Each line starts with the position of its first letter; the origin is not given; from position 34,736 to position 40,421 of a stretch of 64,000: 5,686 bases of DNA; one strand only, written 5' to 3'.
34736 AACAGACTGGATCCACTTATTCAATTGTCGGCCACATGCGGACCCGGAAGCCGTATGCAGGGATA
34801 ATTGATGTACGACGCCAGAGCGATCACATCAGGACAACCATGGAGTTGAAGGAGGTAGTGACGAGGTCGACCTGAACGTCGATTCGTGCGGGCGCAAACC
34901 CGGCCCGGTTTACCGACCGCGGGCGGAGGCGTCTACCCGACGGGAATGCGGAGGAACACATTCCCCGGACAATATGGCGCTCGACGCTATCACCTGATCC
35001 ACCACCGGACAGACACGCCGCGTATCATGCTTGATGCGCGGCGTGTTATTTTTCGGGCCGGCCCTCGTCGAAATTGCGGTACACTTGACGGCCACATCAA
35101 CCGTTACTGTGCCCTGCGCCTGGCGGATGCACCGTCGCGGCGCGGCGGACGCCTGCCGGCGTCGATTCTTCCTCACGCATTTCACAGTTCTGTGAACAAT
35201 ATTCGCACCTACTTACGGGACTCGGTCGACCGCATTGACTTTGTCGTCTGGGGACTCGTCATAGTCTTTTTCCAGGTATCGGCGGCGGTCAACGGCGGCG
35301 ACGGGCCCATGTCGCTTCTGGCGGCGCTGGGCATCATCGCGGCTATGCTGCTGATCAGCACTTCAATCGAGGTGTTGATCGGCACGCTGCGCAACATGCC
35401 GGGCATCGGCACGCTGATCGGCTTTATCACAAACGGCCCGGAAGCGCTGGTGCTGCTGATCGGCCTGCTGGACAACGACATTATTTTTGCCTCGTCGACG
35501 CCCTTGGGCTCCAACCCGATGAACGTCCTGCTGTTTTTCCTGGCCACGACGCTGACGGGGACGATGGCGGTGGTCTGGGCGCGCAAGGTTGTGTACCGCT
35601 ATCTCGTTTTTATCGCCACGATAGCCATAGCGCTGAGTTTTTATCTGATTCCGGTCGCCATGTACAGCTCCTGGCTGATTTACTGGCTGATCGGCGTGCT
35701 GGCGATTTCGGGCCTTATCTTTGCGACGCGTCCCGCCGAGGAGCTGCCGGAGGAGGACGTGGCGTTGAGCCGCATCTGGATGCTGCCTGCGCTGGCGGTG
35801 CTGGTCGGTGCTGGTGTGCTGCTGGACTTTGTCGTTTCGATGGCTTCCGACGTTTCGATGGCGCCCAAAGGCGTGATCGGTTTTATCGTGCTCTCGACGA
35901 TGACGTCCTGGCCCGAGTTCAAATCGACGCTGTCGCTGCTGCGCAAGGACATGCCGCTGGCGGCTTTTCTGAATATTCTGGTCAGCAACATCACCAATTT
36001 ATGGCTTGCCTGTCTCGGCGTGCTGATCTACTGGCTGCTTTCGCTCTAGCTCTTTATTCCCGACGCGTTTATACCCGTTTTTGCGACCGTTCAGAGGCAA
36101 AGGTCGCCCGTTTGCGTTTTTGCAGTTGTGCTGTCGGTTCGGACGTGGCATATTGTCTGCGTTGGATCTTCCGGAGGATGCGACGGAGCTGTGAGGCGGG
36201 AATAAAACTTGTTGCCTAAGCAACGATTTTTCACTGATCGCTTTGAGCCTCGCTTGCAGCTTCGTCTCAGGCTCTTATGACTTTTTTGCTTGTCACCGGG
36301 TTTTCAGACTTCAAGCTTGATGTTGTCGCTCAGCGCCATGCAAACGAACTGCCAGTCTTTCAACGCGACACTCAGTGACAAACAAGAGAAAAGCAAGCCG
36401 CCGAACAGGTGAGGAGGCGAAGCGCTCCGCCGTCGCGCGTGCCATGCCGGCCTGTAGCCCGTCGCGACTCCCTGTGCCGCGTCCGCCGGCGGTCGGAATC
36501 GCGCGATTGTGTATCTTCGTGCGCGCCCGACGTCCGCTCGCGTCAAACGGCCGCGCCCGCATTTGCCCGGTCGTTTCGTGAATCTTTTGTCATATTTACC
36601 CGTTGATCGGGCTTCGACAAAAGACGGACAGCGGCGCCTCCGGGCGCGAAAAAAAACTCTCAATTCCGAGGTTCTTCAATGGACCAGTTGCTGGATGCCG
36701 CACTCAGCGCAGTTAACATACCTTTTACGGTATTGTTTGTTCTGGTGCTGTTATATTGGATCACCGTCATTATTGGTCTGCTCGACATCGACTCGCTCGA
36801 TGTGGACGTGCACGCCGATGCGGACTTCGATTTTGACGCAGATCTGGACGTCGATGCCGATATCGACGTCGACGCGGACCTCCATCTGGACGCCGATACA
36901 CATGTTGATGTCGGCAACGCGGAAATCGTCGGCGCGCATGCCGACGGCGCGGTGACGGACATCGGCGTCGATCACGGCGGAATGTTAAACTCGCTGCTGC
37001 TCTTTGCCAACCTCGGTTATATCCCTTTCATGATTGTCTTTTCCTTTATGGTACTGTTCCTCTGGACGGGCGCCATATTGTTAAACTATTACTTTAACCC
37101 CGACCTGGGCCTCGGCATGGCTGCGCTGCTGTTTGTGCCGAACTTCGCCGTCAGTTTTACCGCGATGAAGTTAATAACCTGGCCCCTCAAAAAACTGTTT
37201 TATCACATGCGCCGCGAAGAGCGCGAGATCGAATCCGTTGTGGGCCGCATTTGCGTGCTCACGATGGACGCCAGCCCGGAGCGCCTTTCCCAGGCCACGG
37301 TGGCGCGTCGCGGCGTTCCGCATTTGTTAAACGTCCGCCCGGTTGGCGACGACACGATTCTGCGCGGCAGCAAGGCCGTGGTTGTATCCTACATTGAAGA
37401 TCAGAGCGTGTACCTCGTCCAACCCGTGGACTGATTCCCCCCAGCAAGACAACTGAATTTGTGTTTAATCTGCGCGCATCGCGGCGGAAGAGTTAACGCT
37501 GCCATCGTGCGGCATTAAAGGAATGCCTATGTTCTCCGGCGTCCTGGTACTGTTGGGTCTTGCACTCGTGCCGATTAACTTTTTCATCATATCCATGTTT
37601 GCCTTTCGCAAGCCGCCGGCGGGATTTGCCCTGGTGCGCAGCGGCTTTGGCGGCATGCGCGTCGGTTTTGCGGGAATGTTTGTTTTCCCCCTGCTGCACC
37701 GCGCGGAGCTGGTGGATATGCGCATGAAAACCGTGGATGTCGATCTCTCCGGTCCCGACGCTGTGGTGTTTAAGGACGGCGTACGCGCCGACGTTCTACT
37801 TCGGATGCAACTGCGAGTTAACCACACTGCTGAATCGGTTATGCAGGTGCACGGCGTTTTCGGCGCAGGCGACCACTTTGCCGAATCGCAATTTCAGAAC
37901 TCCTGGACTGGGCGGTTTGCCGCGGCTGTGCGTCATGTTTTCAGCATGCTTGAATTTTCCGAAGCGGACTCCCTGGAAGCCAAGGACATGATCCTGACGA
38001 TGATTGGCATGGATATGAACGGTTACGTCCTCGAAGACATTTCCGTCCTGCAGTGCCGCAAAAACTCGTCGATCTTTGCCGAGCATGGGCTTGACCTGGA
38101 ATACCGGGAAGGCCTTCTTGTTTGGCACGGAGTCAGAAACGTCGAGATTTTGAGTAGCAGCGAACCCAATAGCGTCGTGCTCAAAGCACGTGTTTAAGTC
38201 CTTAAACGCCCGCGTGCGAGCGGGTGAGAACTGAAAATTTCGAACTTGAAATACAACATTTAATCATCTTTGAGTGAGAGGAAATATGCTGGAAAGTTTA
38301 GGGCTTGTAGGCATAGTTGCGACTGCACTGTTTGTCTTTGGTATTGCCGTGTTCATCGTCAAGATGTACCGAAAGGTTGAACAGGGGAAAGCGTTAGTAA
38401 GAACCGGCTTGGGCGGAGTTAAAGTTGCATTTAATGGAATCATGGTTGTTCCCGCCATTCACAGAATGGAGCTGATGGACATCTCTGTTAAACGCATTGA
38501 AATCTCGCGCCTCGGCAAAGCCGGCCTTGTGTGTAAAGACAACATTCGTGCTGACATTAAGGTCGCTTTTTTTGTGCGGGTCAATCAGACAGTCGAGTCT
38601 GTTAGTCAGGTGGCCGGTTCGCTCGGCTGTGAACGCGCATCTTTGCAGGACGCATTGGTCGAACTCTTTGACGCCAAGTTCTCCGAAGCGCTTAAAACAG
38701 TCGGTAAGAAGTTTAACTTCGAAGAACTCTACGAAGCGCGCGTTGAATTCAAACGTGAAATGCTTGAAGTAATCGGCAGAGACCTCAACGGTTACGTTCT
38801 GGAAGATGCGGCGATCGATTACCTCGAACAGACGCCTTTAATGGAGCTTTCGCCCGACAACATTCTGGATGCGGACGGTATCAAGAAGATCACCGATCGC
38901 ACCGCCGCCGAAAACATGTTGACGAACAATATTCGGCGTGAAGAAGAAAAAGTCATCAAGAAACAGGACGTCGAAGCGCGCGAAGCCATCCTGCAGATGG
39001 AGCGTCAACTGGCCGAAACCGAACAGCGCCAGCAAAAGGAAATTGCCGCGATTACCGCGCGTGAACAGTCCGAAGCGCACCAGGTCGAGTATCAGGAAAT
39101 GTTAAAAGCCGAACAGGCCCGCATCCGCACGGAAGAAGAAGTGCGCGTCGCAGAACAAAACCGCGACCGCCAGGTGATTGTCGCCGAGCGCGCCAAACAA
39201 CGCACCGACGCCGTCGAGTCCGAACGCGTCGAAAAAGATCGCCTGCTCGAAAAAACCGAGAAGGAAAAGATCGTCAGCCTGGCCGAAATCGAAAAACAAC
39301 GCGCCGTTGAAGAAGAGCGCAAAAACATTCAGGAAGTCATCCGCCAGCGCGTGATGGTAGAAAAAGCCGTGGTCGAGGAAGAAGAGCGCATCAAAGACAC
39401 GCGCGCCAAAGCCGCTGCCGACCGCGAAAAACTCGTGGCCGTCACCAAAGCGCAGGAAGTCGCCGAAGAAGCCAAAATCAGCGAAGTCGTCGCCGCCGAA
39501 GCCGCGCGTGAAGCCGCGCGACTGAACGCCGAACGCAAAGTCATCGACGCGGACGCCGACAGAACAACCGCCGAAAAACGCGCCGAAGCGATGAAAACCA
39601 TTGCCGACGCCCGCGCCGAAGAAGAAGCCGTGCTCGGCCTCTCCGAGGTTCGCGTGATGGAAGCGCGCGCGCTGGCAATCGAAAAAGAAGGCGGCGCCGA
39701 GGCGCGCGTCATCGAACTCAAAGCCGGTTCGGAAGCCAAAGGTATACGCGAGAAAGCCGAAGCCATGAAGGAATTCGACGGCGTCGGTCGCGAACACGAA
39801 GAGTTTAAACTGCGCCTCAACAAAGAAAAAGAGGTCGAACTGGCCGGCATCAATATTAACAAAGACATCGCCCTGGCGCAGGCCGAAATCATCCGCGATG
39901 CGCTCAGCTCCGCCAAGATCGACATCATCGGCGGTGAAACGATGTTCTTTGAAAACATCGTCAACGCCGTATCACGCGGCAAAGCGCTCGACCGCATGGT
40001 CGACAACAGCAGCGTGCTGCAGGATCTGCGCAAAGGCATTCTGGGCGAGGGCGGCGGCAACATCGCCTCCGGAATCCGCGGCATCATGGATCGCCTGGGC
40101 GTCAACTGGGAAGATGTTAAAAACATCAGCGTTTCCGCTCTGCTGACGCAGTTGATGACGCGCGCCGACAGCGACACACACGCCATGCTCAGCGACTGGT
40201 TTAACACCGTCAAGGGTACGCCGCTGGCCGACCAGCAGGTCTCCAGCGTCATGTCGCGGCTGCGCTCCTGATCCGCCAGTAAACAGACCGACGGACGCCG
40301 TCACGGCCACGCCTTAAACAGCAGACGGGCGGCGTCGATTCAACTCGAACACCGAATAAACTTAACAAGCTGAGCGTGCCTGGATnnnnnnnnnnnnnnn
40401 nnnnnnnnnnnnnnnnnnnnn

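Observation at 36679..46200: Five-gene coupled operon: YqiJ/NfeD-like, short SPFH, full flotillin, 1655-aa AAA-type giant ATPase, MOSC protein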

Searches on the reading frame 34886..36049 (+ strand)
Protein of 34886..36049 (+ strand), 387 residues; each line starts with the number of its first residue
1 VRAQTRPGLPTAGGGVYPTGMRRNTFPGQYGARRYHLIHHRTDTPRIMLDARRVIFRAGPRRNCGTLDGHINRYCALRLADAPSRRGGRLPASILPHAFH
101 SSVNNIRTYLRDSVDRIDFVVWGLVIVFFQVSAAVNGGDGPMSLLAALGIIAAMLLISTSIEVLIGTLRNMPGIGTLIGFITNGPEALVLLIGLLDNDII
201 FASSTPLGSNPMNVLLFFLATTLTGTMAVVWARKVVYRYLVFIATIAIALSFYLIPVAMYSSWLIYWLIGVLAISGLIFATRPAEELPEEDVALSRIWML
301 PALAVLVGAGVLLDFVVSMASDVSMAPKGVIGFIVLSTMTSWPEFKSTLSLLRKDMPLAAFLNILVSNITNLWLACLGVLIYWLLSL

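Call 3: search_protein_families(library=pfam, proteins=[window:34886-36049:+], max_evalue=0.01)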
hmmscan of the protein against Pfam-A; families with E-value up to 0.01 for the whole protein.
window:34886-36049:+ (387 aa): 1 family
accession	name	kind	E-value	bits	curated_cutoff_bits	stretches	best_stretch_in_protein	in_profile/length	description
PF01699.29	Na_Ca_ex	-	3.7e-05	24.1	24.9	1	304-379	8-85/151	Sodium/calcium exchanger protein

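Call 4: search_protein_families(library=ncbifam, proteins=[window:34886-36049:+], max_evalue=0.01)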
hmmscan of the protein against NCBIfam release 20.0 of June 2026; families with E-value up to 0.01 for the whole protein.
window:34886-36049:+ (387 aa): 1 family
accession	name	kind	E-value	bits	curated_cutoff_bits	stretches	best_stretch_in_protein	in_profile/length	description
NF008005.0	PRK10734.1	equivalog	0.00032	19.9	432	1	176-374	43-254/325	calcium/sodium antiporter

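Call 98: search_protein_families(library=pfam, proteins=[window:34886-36049:+], max_evalue=0.001)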
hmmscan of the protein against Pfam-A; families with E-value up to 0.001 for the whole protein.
window:34886-36049:+ (387 aa): 1 family
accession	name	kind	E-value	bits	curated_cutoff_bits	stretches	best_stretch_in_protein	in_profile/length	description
PF01699.29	Na_Ca_ex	-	3.7e-05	24.1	24.9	1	304-379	8-85/151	Sodium/calcium exchanger protein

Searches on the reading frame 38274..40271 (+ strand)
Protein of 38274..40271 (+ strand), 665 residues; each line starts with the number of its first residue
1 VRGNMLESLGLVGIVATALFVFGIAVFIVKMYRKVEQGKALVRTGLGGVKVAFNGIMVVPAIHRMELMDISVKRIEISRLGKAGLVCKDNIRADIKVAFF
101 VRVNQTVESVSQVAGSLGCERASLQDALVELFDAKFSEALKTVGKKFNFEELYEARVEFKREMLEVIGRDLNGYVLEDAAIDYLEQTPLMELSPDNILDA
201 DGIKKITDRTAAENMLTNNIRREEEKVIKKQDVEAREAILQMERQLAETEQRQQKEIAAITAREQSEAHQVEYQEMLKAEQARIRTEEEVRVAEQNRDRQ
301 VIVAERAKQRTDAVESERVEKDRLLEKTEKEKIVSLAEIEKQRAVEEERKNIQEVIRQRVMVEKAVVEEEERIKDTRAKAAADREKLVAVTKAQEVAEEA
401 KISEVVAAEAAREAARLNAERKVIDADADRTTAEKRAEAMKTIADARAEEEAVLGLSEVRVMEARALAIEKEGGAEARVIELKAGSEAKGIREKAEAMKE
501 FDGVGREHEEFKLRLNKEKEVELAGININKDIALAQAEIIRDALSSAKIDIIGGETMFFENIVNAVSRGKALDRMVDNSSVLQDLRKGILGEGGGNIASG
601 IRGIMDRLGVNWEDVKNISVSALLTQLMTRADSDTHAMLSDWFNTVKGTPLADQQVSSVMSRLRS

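Call 3: search_protein_families(library=pfam, proteins=[window:38274-40271:+], max_evalue=0.01)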
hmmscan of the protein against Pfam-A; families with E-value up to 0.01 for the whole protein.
window:38274-40271:+ (665 aa): 0 families

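Call 4: search_protein_families(library=ncbifam, proteins=[window:38274-40271:+], max_evalue=0.01)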
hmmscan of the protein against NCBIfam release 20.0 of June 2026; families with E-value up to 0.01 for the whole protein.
window:38274-40271:+ (665 aa): 0 families

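Call 6: search_protein_families(library=padloc, proteins=[window:38274-40271:+], max_evalue=0.01)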
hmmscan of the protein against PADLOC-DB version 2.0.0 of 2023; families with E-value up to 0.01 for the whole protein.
window:38274-40271:+ (665 aa): 0 families

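Call 68: search_solved_structures(query=A6, max_evalue=0.01)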
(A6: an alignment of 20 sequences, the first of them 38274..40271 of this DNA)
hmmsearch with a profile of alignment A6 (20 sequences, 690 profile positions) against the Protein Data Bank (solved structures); distinct sequences matched with E-value up to 0.01: 1.
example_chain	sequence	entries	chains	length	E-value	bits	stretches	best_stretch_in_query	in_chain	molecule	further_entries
8z5g_A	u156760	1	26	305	0.0025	19.5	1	364-448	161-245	Protein QmcA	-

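Call 70: search_protein_families(library=pfam, alignment_id=A6, max_evalue=0.1)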
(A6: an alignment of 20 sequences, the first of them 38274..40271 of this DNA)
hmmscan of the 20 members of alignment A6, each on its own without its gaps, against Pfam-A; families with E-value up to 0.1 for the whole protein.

A. member 1, window:38274-40271:+ (665 aa): 1 family
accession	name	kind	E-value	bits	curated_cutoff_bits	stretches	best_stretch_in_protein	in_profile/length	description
PF11346.13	DUF3149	-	0.083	12.9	23.2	0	10-37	10-37/40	Protein of unknown function (DUF3149)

B. families by the number of members that match (of 20 scanned): 3 families
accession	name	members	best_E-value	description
PF01145.31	Band_7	3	2.5e-12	SPFH domain / Band 7 family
PF20196.3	DUF6559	1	0.028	Family of unknown function (DUF6559)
PF11346.13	DUF3149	1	0.083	Protein of unknown function (DUF3149)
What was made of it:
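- On Flotillin / SPFH2 (YqiK, FloT): Pfam Band_7 hits only 3 of 20 family members (call 70). No Pfam Flot hit in any of 20 members (call 70).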

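Call 80: list_cluster_members(proteins=[P0001, P0002, P0003, window:38274-40271:+, window:45346-46200:+])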
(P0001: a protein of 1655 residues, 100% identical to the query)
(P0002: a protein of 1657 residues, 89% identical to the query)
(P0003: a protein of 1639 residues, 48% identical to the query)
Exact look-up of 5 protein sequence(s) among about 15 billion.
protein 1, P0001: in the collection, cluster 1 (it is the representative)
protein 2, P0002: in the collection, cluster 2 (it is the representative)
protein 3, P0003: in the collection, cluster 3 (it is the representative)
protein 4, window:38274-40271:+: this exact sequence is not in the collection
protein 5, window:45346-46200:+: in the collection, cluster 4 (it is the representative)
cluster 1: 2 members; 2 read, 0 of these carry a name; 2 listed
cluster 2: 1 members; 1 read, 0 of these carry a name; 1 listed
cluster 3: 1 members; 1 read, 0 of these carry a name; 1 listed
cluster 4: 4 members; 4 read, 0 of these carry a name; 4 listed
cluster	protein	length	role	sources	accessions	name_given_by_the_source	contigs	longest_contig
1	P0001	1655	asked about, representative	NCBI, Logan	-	-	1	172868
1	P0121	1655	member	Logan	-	-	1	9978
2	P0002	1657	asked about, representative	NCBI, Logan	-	-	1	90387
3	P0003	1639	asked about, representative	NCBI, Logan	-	-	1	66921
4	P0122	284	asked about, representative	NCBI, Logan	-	-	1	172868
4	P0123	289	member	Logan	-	-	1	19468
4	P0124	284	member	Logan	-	-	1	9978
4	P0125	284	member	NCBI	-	-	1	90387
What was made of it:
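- Tried and rejected: Cluster look-ups returned no organism names, so the taxon of the window remains unknown (call 80).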

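Call 86: find_related_loci(query=A6, collection=metagenome_contigs, flank=8000)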
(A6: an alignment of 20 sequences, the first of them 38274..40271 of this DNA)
Query A6 (665 aa) in metagenome_contigs; peptide patterns used: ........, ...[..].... (x = any residue, [..] = any of these).
600 stretches matched a pattern (row limit reached: there are more); 553 encode a relative of the query (tblastn E <= 1e-3); the best 80 are kept; 80 distinct loci.
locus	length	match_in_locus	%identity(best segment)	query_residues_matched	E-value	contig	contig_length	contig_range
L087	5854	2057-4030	57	4-660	0e+0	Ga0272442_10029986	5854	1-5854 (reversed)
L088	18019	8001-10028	54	23-660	0e+0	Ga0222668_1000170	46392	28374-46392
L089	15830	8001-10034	53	3-660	0e+0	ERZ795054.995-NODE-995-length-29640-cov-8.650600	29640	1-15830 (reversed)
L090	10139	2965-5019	53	5-656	0e+0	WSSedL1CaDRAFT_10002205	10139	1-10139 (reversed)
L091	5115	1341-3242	57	23-656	0e+0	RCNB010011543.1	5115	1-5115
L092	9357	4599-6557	55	2-654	0e+0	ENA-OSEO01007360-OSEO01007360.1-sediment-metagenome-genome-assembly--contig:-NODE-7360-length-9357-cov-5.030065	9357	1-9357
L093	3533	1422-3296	56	29-653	0e+0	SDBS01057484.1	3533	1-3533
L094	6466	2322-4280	54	2-654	0e+0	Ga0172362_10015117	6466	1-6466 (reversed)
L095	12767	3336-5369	54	9-656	0e+0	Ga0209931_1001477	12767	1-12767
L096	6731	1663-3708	56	9-659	0e+0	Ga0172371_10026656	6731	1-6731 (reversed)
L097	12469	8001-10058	53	4-656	0e+0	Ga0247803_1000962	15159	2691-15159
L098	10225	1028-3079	52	5-661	0e+0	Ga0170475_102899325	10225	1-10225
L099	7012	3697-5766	53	23-659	0e+0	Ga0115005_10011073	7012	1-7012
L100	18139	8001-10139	51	5-653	0e+0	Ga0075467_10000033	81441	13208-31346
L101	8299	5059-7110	52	5-661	0e+0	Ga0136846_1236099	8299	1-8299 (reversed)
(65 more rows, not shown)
